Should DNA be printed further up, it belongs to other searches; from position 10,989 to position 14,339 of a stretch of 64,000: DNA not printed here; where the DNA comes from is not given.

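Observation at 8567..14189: Tandem STAND-TPR paralogs, one carrying a C-terminal TIR domain, with a helical motif repeated at the gene junction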

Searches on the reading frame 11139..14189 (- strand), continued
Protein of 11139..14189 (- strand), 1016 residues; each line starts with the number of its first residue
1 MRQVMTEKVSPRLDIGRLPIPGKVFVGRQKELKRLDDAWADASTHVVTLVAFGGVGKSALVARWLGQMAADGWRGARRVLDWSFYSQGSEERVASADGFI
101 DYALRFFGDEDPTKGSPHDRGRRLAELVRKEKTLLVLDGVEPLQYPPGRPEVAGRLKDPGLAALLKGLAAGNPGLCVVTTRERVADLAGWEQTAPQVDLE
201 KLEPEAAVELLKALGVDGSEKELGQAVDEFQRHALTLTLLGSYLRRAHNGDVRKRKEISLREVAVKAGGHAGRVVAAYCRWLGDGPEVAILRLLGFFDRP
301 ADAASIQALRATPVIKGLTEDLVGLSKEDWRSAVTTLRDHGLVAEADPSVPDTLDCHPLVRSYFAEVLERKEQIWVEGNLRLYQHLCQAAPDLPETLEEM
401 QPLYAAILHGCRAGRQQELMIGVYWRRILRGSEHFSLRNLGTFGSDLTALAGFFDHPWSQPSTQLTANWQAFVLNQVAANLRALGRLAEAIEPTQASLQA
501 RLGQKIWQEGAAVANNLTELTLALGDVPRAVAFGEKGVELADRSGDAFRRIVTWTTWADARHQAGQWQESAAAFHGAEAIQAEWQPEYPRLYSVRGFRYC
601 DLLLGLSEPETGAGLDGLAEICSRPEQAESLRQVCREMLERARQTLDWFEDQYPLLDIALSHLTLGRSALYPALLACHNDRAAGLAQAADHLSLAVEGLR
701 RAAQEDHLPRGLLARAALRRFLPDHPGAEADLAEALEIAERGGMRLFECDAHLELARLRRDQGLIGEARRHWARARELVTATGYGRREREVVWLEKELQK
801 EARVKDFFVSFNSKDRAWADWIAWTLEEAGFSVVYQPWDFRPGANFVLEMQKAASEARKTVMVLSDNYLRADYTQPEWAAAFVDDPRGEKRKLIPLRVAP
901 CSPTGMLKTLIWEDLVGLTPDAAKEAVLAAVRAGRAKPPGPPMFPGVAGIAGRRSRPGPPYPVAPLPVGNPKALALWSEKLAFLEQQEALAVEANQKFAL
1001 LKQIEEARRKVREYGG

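Call 22: find_encoding_contigs(protein=P0031, flank=8000, max_places=3)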
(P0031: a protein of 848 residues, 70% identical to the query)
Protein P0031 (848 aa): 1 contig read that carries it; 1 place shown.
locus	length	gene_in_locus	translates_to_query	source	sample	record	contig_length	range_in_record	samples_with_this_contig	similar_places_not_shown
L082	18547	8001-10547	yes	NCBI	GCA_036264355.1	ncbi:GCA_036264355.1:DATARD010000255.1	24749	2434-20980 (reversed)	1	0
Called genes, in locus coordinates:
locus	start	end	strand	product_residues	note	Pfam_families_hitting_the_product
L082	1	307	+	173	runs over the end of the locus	PF01327:Pep_deformylase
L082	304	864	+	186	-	PF00963:Cohesin (weak)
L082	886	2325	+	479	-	PF01406:tRNA-synt_1e, PF01921:tRNA-synt_1f (faint), PF00133:tRNA-synt_1 (weak), PF09334:tRNA-synt_1g (weak), PF09190:DALR_2, PF23493:CysS_C (weak)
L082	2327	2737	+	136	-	PF02021:UPF0102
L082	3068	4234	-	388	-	PF13173:AAA_14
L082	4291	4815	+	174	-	PF00710:Asparaginase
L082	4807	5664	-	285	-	PF00106:adh_short, PF13561:adh_short_C2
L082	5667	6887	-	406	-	PF00155:Aminotran_1_2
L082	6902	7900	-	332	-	PF00248:Aldo_ket_red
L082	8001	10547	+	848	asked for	PF07719:TPR_2 (faint), PF13424:TPR_12 (weak)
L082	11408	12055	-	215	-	PF00069:Pkinase, PF07714:PK_Tyr_Ser-Thr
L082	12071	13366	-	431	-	PF00924:MS_channel_2nd, PF21082:MS_channel_3rd, PF16697:Yop-YscD_cpl, PF00498:FHA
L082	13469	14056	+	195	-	PF05163:DinB (faint), PF12867:DinB_2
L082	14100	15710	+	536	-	-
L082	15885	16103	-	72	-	-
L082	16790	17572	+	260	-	PF01209:Ubie_methyltran, PF02353:CMAS (weak), PF13489:Methyltransf_23, PF13847:Methyltransf_31, PF08241:Methyltransf_11, PF08242:Methyltransf_12, PF13649:Methyltransf_25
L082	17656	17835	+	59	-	-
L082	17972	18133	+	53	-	-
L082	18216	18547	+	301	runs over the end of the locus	PF05114:MbnB_TglH_ChrH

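Call 23: find_encoding_contigs(protein=P0053, flank=8000, max_places=3)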
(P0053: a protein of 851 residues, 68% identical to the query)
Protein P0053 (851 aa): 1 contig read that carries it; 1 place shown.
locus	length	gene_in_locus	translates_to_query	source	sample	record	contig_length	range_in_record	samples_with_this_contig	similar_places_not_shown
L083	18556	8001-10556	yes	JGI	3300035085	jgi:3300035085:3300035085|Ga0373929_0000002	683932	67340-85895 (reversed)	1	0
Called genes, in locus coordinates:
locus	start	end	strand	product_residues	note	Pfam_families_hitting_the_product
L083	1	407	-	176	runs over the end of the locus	PF00466:Ribosomal_L10, PF27436:RL10_C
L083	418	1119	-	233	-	PF00687:Ribosomal_L1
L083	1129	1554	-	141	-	PF03946:Ribosomal_L11_N, PF00298:Ribosomal_L11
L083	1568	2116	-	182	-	PF02357:NusG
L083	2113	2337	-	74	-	PF00584:SecE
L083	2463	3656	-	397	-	PF00009:GTP_EFTU, PF03144:GTP_EFTU_D2, PF03143:GTP_EFTU_D3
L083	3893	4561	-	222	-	-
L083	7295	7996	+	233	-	PF08357:SEFIR, PF13676:TIR_2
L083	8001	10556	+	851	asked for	PF13191:AAA_16 (weak), PF13424:TPR_12 (faint)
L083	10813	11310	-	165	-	-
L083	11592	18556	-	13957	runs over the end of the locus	-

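Call 25: find_encoding_contigs(protein=P0112, flank=8000, max_places=3)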
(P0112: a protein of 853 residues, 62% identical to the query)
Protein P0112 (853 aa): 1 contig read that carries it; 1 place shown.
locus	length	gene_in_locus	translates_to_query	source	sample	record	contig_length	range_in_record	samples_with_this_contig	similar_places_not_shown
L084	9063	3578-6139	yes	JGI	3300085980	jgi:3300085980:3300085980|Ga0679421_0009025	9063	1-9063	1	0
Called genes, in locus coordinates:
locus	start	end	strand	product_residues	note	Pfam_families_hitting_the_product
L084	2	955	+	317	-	?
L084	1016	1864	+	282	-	-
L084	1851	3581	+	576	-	PF13676:TIR_2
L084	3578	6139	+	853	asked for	PF13191:AAA_16 (weak), PF13424:TPR_12 (faint)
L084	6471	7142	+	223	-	PF04542:Sigma70_r2, PF04545:Sigma70_r4, PF08281:Sigma70_r4_2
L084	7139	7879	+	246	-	PF13490:zf-HC2 (faint)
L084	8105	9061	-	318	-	?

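Call 26: find_encoding_contigs(protein=P0088, flank=9000, max_places=3)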
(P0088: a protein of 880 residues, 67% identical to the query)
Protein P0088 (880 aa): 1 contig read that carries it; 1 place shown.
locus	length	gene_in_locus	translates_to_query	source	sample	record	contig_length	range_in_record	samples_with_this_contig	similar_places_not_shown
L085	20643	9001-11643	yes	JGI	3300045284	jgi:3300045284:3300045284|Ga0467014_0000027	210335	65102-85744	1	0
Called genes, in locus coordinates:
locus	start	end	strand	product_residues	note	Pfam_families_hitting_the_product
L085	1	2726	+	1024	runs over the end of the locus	PF13191:AAA_16 (weak), PF13424:TPR_12 (faint), PF13676:TIR_2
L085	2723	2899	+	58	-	-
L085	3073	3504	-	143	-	PF01909:NTP_transf_2, PF18765:Polbeta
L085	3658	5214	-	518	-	-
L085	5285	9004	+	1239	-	PF08357:SEFIR, PF13676:TIR_2, PF13191:AAA_16 (weak), PF13424:TPR_12 (weak), PF13676:TIR_2 (weak)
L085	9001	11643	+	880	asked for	PF13191:AAA_16 (weak), PF07719:TPR_2 (faint), PF13424:TPR_12 (weak)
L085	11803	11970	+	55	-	-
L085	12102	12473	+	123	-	-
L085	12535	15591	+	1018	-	PF15902:Sortilin-Vps10 (faint)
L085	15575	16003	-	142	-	PF01850:PIN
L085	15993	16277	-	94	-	-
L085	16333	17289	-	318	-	PF00291:PALP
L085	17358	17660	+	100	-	PF12840:HTH_20 (faint), PF01022:HTH_5 (faint)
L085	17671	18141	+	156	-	PF14588:YjgF_endoribonc, PF01042:Ribonuc_L-PSP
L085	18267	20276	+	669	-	PF02129:Peptidase_S15, PF08530:PepX_C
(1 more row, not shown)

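Call 44: search_solved_structures(query=A3, max_evalue=1, show_alignments=0)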
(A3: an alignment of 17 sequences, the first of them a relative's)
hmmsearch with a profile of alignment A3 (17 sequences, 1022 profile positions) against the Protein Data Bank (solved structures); distinct sequences matched with E-value up to 1: 35.
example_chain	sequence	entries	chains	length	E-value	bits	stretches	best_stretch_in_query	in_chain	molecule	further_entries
3h16_A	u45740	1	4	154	1.6e-06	29.6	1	802-892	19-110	TIR protein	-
7ylf_A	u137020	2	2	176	3.8e-06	28.3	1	800-877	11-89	Toll-like receptor 15 | Toll-like receptor 2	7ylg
1fyw_A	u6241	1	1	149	2.7e-05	25.5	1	805-876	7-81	TOLL-LIKE RECEPTOR 2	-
1o77_A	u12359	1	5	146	3.1e-05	25.3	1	805-876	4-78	TOLL-LIKE RECEPTOR 2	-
1fyx_A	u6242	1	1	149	0.00063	21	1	805-876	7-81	TOLL-LIKE RECEPTOR 2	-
4w8h_A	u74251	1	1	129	0.00071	20.8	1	805-871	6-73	Toll-receptor-related 2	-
4w8g_A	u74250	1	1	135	0.00083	20.6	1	805-871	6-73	Toll-receptor-related 2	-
5a7d_B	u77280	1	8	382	0.0015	19.8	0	485-567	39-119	PINS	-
7nuw_A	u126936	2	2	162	0.0023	19.1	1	806-876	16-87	Toll-like receptor 1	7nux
7nt7_A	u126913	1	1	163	0.0024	19.1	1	806-876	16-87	Toll-like receptor 1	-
1fyv_A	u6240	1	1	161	0.0024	19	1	806-876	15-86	TOLL-LIKE RECEPTOR 1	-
4om7_A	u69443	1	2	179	0.0034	18.6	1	807-876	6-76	Toll-like receptor 6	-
7uxr_A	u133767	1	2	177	0.0066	17.6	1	804-889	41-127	TIR domain protein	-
4a1s_A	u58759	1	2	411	0.0095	17.1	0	485-567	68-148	PARTNER OF INSCUTEABLE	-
7uwg_A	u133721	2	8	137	0.031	15.4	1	805-889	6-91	Molecular chaperone Tir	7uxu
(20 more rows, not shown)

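Call 72: predict_structure(alignment_id=A3)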
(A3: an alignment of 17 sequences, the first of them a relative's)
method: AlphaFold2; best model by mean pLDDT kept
length: 1012 residues; sequences in the alignment: 17
mean_pLDDT: 67.1   pTM: 0.43
mean pLDDT of the five models: 67.1, 66.1, 62.8, 60.5, 59.9
residues with pLDDT >= 90: 101; 70-90: 461; 50-70: 191; < 50: 259
segments of 3 or more residues with pLDDT < 50: 1-96, 124-145, 148-150, 168-179, 186-195, 388-429, 434-441, 880-886, 898-907, 929-965
pLDDT, mean of each block of 10 residues (from residue 1): 28 28 38 41 36 44 44 32 29 46 65 56 45 43 45 54 51 46 49 50 80 87 82 84 86 70 64 81 87 70 79 83 86 80 68 73 72 68 55 37 36 39 40 48 55 60 77 74 79 89 91 87 90 94 88 87 85 85 64 73 75 73 80 82 71 85 85 75 92 87 88 88 94 82 91 89 90 81 85 69 75 80 70 61 61 69 62 51 52 62 49 72 69 31 28 31 54 90 82 85 86 53
secondary structure, 60 per line:
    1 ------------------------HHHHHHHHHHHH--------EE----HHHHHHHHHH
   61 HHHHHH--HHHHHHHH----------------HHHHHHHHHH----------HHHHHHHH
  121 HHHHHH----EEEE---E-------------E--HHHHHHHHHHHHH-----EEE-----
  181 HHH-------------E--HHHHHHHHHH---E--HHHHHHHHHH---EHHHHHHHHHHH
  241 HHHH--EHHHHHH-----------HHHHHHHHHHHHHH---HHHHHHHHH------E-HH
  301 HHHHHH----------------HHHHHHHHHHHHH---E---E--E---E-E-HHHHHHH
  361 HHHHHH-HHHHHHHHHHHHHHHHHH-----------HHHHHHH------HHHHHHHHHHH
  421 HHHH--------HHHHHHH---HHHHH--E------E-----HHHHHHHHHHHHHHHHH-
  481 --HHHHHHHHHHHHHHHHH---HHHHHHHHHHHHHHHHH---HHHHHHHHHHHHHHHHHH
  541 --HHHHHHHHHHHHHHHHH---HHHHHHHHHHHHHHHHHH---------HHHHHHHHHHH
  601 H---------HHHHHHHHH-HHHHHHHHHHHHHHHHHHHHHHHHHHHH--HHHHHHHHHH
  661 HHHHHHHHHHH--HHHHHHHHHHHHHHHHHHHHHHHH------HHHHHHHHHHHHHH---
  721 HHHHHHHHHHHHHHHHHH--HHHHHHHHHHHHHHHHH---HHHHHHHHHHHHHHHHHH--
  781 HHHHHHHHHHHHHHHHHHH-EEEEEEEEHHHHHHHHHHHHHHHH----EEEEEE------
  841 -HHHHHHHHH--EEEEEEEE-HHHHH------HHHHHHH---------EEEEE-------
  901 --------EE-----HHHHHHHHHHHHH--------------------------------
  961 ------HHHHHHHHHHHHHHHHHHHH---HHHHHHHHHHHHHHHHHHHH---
elements in order (helices of 4 or more, strands of 3 or more residues): H25-36 H51-66 H69-76 H93-102 H113-126 E131-134 H155-167 E173-175 H200-209 H216-225 H230-244 H248-253 H265-278 H282-290 H299-306 H323-335 H354-366 H368-385 H397-403 H410-424 H433-439 H443-447 H463-479 H483-499 H503-519 H523-540 H543-559 H563-580 H590-601 H611-619 H621-648 H651-671 H674-697 H704-717 H721-738 H741-757 H761-778 H781-799 E801-808 H809-824 E829-834 H842-850 E853-860 H862-866 H873-879 E889-893 H916-928 H967-986 H990-1009

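Call 81: find_encoding_contigs(protein=P0096, flank=5000, max_places=2)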
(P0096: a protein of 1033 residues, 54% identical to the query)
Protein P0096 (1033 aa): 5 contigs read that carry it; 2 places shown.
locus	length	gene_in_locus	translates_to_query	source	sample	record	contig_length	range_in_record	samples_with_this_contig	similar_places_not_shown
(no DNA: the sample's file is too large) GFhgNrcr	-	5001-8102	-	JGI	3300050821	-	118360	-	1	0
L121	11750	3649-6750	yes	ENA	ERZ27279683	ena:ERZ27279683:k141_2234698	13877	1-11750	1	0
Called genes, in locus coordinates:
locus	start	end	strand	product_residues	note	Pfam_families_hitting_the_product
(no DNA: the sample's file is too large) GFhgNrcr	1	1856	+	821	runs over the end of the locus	PF00989:PAS (weak), PF08448:PAS_4, PF00989:PAS, PF08448:PAS_4, PF13188:PAS_8, PF13426:PAS_9, PF08447:PAS_3, PF02518:HATPase_c, +3 more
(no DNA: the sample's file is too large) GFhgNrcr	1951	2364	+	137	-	PF00072:Response_reg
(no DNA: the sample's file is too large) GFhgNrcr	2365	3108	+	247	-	PF00563:EAL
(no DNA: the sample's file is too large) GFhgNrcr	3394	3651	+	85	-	PF01192:RNA_pol_Rpb6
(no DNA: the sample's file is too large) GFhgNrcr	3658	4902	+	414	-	PF02441:Flavoprotein, PF04127:DFP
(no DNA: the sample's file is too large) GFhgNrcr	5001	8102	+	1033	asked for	PF13191:AAA_16 (faint), PF13676:TIR_2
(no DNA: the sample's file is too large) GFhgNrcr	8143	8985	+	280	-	PF03167:UDG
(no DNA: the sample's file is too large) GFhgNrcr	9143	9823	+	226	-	PF04542:Sigma70_r2, PF08281:Sigma70_r4_2 (weak)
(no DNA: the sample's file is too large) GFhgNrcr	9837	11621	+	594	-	PF03704:BTAD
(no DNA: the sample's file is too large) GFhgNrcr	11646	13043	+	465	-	PF01593:Amino_oxidase, PF13450:NAD_binding_8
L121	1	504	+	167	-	?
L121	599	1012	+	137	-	PF00072:Response_reg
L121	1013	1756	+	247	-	PF00563:EAL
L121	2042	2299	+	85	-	PF01192:RNA_pol_Rpb6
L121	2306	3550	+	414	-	PF02441:Flavoprotein, PF04127:DFP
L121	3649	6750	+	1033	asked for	PF13191:AAA_16 (faint), PF13676:TIR_2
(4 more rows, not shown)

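Call 82: find_encoding_contigs(protein=P0009, flank=5000, max_places=2)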
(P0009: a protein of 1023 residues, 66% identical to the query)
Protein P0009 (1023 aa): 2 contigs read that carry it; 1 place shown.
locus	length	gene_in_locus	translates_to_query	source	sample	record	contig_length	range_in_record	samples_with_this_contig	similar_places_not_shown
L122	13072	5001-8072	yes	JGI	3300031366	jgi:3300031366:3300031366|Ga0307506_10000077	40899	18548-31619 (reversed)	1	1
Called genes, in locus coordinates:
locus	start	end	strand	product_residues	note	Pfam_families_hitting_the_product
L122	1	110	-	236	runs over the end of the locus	-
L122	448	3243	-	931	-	-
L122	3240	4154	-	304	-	PF00005:ABC_tran, PF13304:AAA_21 (weak)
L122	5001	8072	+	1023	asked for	PF13191:AAA_16 (weak), PF13424:TPR_12 (faint), PF13676:TIR_2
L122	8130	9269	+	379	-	PF13676:TIR_2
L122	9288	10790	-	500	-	-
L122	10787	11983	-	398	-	-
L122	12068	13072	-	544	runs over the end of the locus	PF05960:DUF885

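Call 83: find_encoding_contigs(protein=P0048, flank=5000, max_places=2)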
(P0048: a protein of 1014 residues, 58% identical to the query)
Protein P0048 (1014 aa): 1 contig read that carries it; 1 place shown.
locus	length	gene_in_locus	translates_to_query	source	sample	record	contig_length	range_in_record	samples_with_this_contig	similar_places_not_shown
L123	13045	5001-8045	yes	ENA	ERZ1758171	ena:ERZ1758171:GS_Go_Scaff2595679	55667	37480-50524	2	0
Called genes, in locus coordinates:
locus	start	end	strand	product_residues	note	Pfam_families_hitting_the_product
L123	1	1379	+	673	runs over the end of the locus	PF13428:TPR_14 (faint), PF14559:TPR_19 (faint)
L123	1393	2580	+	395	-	PF17957:Big_7, PF05762:VWA_CoxE (weak), PF00092:VWA (weak), PF13519:VWA_2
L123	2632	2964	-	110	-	PF02482:Ribosomal_S30AE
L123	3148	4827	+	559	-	PF00884:Sulfatase, PF01663:Phosphodiest (faint), PF02995:DUF229 (weak)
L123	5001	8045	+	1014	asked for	PF13424:TPR_12 (faint), PF13676:TIR_2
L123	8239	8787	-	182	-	-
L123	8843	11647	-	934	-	PF00550:PP-binding, PF00501:AMP-binding, PF01553:Acyltransferase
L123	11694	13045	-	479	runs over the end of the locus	PF01139:RtcB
